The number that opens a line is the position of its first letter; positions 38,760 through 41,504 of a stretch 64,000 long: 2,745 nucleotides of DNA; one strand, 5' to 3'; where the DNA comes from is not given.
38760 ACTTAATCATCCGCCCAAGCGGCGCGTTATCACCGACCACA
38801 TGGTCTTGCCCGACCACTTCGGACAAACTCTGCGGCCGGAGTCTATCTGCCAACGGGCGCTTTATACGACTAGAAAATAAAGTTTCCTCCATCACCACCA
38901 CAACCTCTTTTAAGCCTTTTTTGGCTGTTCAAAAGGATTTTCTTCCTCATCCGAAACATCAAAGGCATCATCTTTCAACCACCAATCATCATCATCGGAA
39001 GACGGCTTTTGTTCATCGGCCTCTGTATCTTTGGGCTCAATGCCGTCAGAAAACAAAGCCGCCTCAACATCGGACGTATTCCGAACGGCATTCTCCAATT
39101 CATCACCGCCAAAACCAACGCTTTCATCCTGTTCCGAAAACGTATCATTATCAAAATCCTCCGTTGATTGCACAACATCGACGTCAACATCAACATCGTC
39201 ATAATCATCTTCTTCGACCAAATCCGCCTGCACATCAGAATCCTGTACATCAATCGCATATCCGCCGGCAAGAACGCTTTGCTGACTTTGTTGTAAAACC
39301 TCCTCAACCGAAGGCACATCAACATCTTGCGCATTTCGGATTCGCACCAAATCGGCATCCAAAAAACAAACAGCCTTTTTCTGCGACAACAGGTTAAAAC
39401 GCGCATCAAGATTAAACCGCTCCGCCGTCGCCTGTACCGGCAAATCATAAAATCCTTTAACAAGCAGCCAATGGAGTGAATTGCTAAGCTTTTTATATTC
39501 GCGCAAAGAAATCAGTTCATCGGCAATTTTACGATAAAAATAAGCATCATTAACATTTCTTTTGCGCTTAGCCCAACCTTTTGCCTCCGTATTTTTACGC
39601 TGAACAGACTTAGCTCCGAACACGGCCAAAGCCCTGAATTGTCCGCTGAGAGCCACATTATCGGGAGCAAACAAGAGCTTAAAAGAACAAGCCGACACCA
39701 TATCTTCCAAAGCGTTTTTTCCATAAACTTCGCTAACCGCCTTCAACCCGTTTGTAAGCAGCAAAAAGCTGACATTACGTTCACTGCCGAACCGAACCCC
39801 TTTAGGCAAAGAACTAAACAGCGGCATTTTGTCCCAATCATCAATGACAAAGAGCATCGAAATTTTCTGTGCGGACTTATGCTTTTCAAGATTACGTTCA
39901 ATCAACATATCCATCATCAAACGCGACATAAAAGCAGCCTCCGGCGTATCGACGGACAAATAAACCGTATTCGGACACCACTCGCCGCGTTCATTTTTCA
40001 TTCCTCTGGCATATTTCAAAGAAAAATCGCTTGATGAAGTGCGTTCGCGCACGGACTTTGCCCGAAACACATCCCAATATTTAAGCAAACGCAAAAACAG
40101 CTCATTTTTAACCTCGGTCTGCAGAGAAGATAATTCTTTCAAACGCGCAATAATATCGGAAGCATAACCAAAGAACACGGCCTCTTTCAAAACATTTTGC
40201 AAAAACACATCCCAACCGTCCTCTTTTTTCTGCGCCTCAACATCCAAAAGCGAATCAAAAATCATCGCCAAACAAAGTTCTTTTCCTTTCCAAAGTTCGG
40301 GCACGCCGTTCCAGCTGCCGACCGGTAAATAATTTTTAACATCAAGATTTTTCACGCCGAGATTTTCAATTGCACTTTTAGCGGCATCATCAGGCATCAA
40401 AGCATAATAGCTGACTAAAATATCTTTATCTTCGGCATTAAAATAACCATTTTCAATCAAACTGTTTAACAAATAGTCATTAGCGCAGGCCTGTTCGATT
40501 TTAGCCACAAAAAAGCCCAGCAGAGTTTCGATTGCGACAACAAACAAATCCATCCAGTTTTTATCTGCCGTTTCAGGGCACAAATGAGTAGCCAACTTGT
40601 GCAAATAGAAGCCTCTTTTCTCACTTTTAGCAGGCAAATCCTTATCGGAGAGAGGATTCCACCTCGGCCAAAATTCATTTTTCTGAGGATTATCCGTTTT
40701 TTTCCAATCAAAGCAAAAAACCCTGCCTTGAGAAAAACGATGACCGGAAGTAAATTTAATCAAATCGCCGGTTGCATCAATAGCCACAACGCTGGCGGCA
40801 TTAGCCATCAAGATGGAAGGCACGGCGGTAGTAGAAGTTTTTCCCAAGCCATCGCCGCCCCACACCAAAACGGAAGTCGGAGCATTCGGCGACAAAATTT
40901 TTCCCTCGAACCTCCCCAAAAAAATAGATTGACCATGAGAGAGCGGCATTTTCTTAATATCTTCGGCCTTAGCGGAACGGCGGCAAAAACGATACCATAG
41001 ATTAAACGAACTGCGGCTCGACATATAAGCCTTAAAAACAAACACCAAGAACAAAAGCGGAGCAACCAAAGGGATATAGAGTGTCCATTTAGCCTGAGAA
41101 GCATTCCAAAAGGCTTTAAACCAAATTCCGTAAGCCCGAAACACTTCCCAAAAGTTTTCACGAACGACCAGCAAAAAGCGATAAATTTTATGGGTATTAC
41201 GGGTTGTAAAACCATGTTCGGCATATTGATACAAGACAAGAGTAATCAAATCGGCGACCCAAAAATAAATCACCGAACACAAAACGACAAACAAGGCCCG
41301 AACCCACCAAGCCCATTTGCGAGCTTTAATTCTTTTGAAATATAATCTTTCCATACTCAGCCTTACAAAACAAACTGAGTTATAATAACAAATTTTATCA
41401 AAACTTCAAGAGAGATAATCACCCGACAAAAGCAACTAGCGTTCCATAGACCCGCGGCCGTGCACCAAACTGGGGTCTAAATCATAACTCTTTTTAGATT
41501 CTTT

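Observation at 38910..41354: Orphan VirD4/TraG-type coupling protein with a poly-acidic tail, embedded among housekeeping genes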

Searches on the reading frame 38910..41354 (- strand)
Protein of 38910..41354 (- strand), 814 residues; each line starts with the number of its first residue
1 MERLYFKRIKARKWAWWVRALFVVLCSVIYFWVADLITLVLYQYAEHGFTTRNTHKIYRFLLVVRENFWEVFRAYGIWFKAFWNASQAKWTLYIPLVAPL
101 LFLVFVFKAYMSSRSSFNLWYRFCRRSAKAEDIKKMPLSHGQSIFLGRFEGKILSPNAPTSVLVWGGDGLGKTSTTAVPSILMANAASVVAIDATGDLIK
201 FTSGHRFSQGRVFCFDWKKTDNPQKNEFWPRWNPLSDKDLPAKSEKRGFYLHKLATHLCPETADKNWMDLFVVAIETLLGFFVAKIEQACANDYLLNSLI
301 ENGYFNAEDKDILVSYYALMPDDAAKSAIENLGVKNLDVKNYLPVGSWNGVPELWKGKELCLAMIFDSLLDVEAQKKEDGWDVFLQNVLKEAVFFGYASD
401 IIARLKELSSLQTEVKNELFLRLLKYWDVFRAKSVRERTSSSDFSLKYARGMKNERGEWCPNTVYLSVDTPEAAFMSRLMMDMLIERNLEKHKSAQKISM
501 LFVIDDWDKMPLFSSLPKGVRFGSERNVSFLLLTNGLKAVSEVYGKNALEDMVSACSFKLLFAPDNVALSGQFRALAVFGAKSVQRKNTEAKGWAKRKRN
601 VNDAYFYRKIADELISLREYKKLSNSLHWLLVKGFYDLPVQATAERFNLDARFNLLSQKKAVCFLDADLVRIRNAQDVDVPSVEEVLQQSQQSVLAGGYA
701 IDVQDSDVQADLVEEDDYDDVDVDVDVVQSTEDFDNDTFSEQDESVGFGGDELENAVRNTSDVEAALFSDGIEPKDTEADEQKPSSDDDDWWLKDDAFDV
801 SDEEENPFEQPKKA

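Call 3: search_protein_families(library=pfam, proteins=[window:38910-41354:-], max_evalue=0.1)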
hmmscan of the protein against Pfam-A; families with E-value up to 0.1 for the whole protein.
window:38910-41354:- (814 aa): 4 families
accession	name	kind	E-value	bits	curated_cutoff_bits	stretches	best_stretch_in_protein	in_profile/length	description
PF02534.20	T4SS-DNA_transf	-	3.1e-15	56.4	20.1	1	151-566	42-370/468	Type IV secretory system Conjugative DNA transfer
PF12696.13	TraG-D_C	-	1.8e-05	25.1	22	1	500-598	2-98/126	TraM recognition site of TraD and TraG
PF10412.15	TrwB_AAD_bind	-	0.00022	20.7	20.5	1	461-590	205-334/387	Type IV secretion-system coupling protein DNA-binding domain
PF12555.13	SteA-like_C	-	0.09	13.3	26.4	0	3-30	5-32/52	SteA-like C-terminal domain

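Call 4: search_protein_families(library=ncbifam, proteins=[window:38910-41354:-], max_evalue=0.1)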
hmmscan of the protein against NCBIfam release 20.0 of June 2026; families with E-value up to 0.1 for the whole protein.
window:38910-41354:- (814 aa): 4 families
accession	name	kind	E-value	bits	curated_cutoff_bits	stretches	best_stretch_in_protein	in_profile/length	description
NF045973.1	conju_CD1115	equivalog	8e-14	51.3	250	2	381-616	181-412/442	VirD4-like conjugal transfer protein, CD1115 family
NF010450.0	PRK13876.1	subfamily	6.4e-09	34.6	674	1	113-220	98-204/667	IncP-type conjugal transfer protein TraG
NF010424.0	PRK13850.1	equivalog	2.8e-05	22.5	681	1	158-236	139-211/670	type IV secretion system ATPase VirD4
NF010472.0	PRK13897.1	equivalog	0.00087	17.9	728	1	22-220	20-219/657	type IV secretion system component VirD4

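Call 8: find_homologous_proteins(query=window:38910-41354:-, max_evalue=0.001)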
Query window:38910-41354:- (814 aa): 102 proteins with E <= 0.001 among 8000 candidates.
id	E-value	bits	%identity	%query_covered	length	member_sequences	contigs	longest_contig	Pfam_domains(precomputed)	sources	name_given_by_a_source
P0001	0.0e+0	1861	100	100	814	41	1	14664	PF02534.21,PF12696.14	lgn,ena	-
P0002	0.0e+0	1052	58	100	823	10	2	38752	PF10412.16,PF02534.21,PF12696.14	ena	-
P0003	0.0e+0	1048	57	100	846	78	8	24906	PF10412.16,PF02534.21,PF12696.14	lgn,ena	-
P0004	2.8e-267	907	58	87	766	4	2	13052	PF10412.16,PF02534.21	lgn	-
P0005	2.8e-265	900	52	99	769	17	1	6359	PF10412.16,PF02534.21,PF12696.14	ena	-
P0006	4.1e-265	900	53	99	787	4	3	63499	PF02534.21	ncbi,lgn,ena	-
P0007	3.9e-264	897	52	99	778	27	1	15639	PF10412.16,PF02534.21,PF12696.14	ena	-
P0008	2.7e-248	844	50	99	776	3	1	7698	PF10412.16,PF02534.21,PF12696.14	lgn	-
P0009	2.1e-237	808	50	92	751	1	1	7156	PF10412.16,PF02534.21,PF12696.14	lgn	-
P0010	1.4e-235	802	47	100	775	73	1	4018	PF10412.16,PF02534.21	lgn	-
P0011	2.3e-227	775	47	99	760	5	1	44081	PF10412.16,PF02534.21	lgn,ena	-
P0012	1.4e-225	769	48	92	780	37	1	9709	PF10412.16,PF02534.21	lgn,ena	-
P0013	7.5e-221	753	46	100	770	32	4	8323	PF02534.21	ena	-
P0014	2.1e-212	725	48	85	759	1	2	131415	PF10412.16,PF02534.21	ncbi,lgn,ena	-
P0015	2.3e-202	692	46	84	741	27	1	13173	PF10412.16,PF02534.21,PF12696.14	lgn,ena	-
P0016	3.6e-202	692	46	91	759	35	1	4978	PF02534.21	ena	-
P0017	5.3e-201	688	43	99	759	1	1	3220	PF02534.21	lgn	-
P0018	3.4e-195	669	45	84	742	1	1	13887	PF10412.16,PF02534.21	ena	-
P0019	4.7e-166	572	39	88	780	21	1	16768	PF10412.16,PF02534.21,PF12696.14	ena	-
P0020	5.8e-165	569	38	98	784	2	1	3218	PF02534.21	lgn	-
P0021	1.3e-160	554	37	98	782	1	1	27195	PF02534.21,PF12696.14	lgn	-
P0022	3.1e-159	550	38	97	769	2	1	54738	PF02534.21,PF12696.14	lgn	-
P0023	7.7e-158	545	37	98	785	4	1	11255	PF02534.21,PF12696.14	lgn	-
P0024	1.9e-156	540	37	99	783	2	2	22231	PF02534.21,PF12696.14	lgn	-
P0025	4.6e-153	529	37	98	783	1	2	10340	PF02534.21,PF12696.14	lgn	-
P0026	1.6e-151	524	38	98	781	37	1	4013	PF10412.16,PF02534.21,PF12696.14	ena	-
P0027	1.8e-151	524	37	98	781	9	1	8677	PF10412.16,PF02534.21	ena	-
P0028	1.1e-149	518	38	98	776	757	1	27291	PF10412.16,PF02534.21,PF12696.14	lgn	-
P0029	6.1e-148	512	37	97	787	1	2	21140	PF02534.21,PF12696.14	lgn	-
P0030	1.8e-147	511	36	95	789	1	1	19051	PF02534.21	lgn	-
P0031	9.4e-146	505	37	98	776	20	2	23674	PF10412.16,PF02534.21,PF12696.14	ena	-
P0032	9.0e-145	502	36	97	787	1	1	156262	PF02534.21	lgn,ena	-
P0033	6.4e-144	499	37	97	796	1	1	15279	PF10412.16,PF02534.21,PF12696.14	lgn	-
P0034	2.0e-142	494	36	100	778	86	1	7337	PF02534.21,PF12696.14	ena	-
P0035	2.8e-142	494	36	98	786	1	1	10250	PF02534.21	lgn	-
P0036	4.4e-140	486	35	99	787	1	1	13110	PF02534.21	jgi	-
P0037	1.7e-138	481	36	97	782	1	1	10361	PF02534.21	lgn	-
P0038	2.1e-138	481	36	97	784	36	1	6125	PF02534.21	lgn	-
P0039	4.9e-138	480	35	97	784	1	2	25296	PF02534.21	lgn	-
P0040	1.5e-135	471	35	99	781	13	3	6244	PF02534.21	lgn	-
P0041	2.3e-135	471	34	97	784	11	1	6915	PF02534.21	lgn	-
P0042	4.3e-135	470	34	97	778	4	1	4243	PF02534.21,PF12696.14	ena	-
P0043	4.7e-133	463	35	97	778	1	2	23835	PF02534.21,PF12696.14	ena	-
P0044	2.8e-132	460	37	80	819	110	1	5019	PF02534.21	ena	-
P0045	5.1e-132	460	35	93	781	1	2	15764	PF02534.21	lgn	-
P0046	1.1e-131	458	34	97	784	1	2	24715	PF02534.21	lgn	-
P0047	4.8e-131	456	36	93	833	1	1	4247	PF02534.21,PF12696.14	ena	-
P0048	8.5e-131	456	36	93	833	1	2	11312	PF02534.21,PF12696.14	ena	-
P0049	1.6e-130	455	35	93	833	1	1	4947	PF02534.21,PF12696.14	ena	-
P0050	1.2e-129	452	34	96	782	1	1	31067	PF02534.21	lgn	-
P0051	1.5e-129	451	35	93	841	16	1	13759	PF02534.21,PF12696.14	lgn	-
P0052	1.1e-128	449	35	97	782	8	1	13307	PF10412.16,PF02534.21,PF12696.14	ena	-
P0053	1.4e-128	448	33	95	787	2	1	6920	PF02534.21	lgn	-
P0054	2.0e-128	448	35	94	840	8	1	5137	PF02534.21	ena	-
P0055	3.0e-128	447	34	97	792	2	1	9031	PF02534.21,PF12696.14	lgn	-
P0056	4.7e-128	446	42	61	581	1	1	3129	PF10412.16,PF02534.21,PF12696.14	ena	-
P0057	6.0e-128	446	34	95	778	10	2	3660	PF10412.16,PF02534.21,PF12696.14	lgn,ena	-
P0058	1.6e-127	445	34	97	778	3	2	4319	PF02534.21,PF12696.14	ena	-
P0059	6.2e-127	443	39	70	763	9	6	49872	PF02534.21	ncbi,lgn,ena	-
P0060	8.2e-127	442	34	98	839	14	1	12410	PF02534.21,PF12696.14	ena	-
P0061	1.4e-126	442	36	88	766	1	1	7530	PF02534.21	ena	-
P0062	4.1e-126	440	33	98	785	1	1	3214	PF02534.21,PF12696.14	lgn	-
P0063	1.2e-125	439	36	86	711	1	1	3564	PF02534.21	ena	-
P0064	1.8e-125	438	34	96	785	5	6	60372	PF10412.16,PF02534.21,PF12696.14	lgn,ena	-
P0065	3.5e-125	437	33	97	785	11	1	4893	PF02534.21,PF12696.14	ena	-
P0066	1.8e-124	435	35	95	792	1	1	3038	PF02534.21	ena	-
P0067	3.5e-124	434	35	97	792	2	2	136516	PF02534.21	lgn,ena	-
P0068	1.9e-123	431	34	97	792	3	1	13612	PF02534.21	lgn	-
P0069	2.4e-122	428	33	98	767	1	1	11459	PF02534.21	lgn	-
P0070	3.2e-122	427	33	97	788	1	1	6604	PF02534.21,PF12696.14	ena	-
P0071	2.2e-121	424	34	97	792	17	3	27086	PF02534.21,PF12696.14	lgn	-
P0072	7.4e-121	423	33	97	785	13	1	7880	PF02534.21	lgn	-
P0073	7.5e-121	423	35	88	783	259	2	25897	PF02534.21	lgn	-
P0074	3.8e-120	420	34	97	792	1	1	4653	PF02534.21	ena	-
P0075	4.6e-120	420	37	83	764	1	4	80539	PF02534.21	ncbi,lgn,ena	-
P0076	2.8e-118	414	33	90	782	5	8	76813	PF10412.16,PF02534.21,PF12696.14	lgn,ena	-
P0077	1.3e-111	392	32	94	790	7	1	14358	PF02534.21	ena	-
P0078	5.3e-111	390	34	87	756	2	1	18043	PF10412.16,PF02534.21,PF12696.14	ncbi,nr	ncbi:MAG: type IV secretory system conjugative DNA transfer family protein [Lactobacillus sp.]|nr:ty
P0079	2.2e-109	385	32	92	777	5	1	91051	PF10412.16,PF02534.21,PF12696.14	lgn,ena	-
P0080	8.1e-109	383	33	98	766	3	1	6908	PF02534.21,PF12696.14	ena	-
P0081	4.5e-108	380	33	86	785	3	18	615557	PF10412.16,PF02534.21,PF12696.14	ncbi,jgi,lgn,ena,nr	ncbi:MAG: hypothetical protein E7019_00755 [Alphaproteobacteria bacterium]|nr:hypothetical protein [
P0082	1.6e-107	379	31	91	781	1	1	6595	PF10412.16,PF02534.21,PF12696.14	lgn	-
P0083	1.1e-104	369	32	91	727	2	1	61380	PF02534.21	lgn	-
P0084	3.0e-104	368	31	94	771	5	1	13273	PF02534.21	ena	-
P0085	3.4e-104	368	31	94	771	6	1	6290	PF02534.21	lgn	-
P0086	2.0e-103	365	31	91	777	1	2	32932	PF02534.21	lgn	-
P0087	6.1e-103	363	31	87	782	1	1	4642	PF02534.21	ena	-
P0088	7.5e-102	360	31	98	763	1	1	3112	PF02534.21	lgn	-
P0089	3.2e-100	354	31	94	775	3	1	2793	PF10412.16,PF02534.21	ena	-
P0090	3.7e-100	354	32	78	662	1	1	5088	PF02534.21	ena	-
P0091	3.0e-98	348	29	91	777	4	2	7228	PF02534.21,PF12696.14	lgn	-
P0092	9.5e-97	343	31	94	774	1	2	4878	PF02534.21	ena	-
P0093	2.3e-96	342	30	95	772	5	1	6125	PF10412.16,PF02534.21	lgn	-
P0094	7.3e-93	330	30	94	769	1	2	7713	PF10412.16,PF02534.21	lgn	-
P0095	1.3e-92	329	30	94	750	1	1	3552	PF10412.16,PF02534.21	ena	-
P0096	1.8e-90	322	30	98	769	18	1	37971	PF02534.21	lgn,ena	-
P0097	1.5e-84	303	35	57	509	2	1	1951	PF02534.21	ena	-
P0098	2.2e-76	276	34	59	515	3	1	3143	PF02534.21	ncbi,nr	ncbi:MAG: type IV secretory system conjugative DNA transfer family protein, partial [Alphaproteobact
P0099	1.2e-72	263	30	85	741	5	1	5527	PF02534.21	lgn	-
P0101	8.8e-64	234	29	85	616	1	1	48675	PF02534.21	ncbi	-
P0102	9.8e-8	49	29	18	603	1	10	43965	PF10412.16,PF02534.21,PF12696.14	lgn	-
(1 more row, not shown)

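Call 11: find_related_loci(query=A1, collection=genome_contigs, flank=10000)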
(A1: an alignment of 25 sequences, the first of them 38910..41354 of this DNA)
Query A1 (814 aa) in genome_contigs; peptide patterns used: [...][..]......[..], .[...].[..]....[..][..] (x = any residue, [..] = any of these).
125 stretches matched a pattern; 101 encode a relative of the query (tblastn E <= 1e-3); the best 80 are kept; 80 distinct loci.
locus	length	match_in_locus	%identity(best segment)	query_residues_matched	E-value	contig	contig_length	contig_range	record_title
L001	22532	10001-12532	57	1-813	0e+0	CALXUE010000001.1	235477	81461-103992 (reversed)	MAG: uncultured Alphaproteobacteria bacterium isolate BRZ_MQ__bin8 genome assembly, contig: BRZ_MQ__NODE_42_length_23547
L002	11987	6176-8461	52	1-805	0e+0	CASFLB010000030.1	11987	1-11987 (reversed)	uncultured proteobacterium isolate O80_L3_331331_idba_bin.82 genome assembly, contig: O80_L3_331331_idba_bin.82.fa_scaff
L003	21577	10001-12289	52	1-805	0e+0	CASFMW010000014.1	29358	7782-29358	uncultured proteobacterium isolate O25_L1_391391_idba_bin.172 genome assembly, contig: O25_L1_391391_idba_bin.172.fa_sca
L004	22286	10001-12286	53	1-805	0e+0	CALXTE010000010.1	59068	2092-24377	MAG: uncultured Alphaproteobacteria bacterium isolate BRZ_SN__bin90 genome assembly, contig: BRZ_SN__NODE_652_length_590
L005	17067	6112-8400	52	1-805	0e+0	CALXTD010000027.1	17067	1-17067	MAG: uncultured Alphaproteobacteria bacterium isolate BRZ_RF__bin97 genome assembly, contig: BRZ_RF__NODE_4738_length_17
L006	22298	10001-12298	46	1-810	0e+0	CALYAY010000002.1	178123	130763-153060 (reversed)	MAG: uncultured Alphaproteobacteria bacterium isolate BRZ_RM__bin80 genome assembly, contig: BRZ_RM__NODE_36_length_1781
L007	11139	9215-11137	53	1-637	0e+0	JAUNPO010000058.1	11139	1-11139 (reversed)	MAG: Pseudomonadota bacterium isolate S36M_St_32 NODE_3527_length_11139_cov_6.332371, whole genome shotgun sequence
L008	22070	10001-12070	46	1-687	0e+0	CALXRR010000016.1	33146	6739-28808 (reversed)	MAG: uncultured Alphaproteobacteria bacterium isolate BRZ_AG__bin71 genome assembly, contig: BRZ_AG__NODE_2088_length_33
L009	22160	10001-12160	46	1-723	0e+0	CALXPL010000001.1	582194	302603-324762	MAG: uncultured Alphaproteobacteria bacterium isolate BRZ_FQ__bin96 genome assembly, contig: BRZ_FQ__NODE_1_length_58219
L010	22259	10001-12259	38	29-810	6e-171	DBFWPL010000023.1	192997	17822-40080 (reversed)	MAG TPA_asm: Alphaproteobacteria bacterium isolate MAG7984 contig23, whole genome shotgun sequence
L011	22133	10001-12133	39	17-733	1e-169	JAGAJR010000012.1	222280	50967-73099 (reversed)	MAG: Alphaproteobacteria bacterium isolate RGIG8504 Water_deer_Cecum-2__c296753, whole genome shotgun sequence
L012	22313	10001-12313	47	1-812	0e+0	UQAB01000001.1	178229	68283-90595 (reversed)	uncultured Azospirillum sp. isolate UMGS63 genome assembly, contig: NODE_60_length_178229_cov_9.654267, whole genome sho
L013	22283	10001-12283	38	17-810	5e-168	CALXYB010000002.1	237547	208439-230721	MAG: uncultured Alphaproteobacteria bacterium isolate BRZ_DL__bin79 genome assembly, contig: BRZ_DL__NODE_38_length_2375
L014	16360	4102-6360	37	29-810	1e-166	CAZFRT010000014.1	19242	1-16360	MAG TPA_asm: uncultured Azospirillum sp. isolate SRP199465_co1_102 genome assembly, contig: NODE_7670_length_19242_cov_5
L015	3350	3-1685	45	198-809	4e-175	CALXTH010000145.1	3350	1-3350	MAG: uncultured Alphaproteobacteria bacterium isolate E30__bin229 genome assembly, contig: E30__k127_623590, whole genom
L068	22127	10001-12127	30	71-810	6e-98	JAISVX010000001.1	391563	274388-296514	MAG: Lactobacillaceae bacterium isolate Mx356_bin52 k119_1325285, whole genome shotgun sequence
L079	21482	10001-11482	33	60-563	2e-77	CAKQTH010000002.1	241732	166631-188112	MAG: uncultured Alphaproteobacteria bacterium isolate REFINED_METABAT215_TOP10_CONTIGS_1500_ASSEMBLY_K77_MERGED__Hadza_M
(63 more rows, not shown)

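Call 15: search_solved_structures(query=A1, max_evalue=1, show_alignments=2)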
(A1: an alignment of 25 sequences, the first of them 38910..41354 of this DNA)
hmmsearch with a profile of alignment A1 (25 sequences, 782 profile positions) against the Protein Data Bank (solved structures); distinct sequences matched with E-value up to 1: 1.
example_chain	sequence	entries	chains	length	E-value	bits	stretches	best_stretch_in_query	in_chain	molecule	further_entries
8dol_A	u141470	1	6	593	0.00048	21.6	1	431-587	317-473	Cag pathogenicity island protein (Cag5)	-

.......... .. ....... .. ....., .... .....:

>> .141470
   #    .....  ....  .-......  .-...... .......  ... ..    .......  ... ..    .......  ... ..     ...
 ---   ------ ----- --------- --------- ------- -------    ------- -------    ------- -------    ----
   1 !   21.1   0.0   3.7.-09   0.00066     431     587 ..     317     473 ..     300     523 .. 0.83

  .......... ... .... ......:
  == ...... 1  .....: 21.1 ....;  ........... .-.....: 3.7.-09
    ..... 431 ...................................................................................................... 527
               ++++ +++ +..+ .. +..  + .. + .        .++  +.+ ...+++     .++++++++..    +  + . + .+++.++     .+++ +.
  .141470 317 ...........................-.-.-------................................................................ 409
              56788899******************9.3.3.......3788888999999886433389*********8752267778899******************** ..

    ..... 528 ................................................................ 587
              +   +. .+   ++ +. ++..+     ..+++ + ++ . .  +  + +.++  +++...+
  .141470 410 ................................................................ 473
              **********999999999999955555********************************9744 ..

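Call 17: search_dna_similar(query=window:38910-41354:-, collection=plasmids, mode=protein, max_evalue=0.001, max_rows=15)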
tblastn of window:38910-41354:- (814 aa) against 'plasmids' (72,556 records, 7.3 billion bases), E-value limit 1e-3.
Records with a match: 8; places in all: 8; records where one place covers at least 80% of the query: 1.
Best place of each record, by identity: <60% 8.
By first word of the organism name: Erythrobacter 1; Sphingosinicella 1; Microvirga 1; Magnetospira 1; Thalassospira 1; Rhodococcus 1; Microbulbifer 1; Helicobacter 1.
By predicted mobility (MOB-suite, as given by PLSDB): non-mobilizable 5; mobilizable 3.
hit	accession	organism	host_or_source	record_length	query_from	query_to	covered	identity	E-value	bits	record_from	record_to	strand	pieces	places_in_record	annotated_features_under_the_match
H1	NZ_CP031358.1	Erythrobacter aureus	marine sediment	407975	7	659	80%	22.4%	5e-30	136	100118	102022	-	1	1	type IV secretory system conjugative DNA transfer family protein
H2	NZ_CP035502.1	Sphingosinicella sp. BN140058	Cell culture,soil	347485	129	653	64%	22.3%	6e-29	132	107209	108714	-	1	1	type IV secretory system conjugative DNA transfer family protein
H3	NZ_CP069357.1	Microvirga sp. VF16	Vachellia farnesiana,Cell culture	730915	228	647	52%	21.9%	4e-8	65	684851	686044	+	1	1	type IV secretory system conjugative DNA transfer family protein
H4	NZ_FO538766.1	Magnetospira sp. QH-2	-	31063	109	494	47%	23.5%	8e-11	74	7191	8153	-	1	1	type IV secretory system conjugative DNA transfer family protein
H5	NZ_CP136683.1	Thalassospira lucentensis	Macrocystis pyrifera gametophyte,Whole ...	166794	373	562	23%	26.4%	5e-14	84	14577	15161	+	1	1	type IV secretory system conjugative DNA transfer family protein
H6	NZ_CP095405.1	Rhodococcus opacus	Whole organism,nitrophenolics and ...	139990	162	314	19%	32.3%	9e-5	54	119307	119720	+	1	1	type IV secretory system conjugative DNA transfer family protein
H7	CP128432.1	Microbulbifer sp. MKSA007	Smenospongia aurea,bacteria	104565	126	237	14%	33.1%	7e-4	51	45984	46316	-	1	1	type IV secretory system conjugative DNA transfer family protein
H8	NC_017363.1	Helicobacter pylori Lithuania75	-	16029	151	269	15%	30.6%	5e-5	55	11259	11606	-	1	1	type IV secretory system conjugative DNA transfer family protein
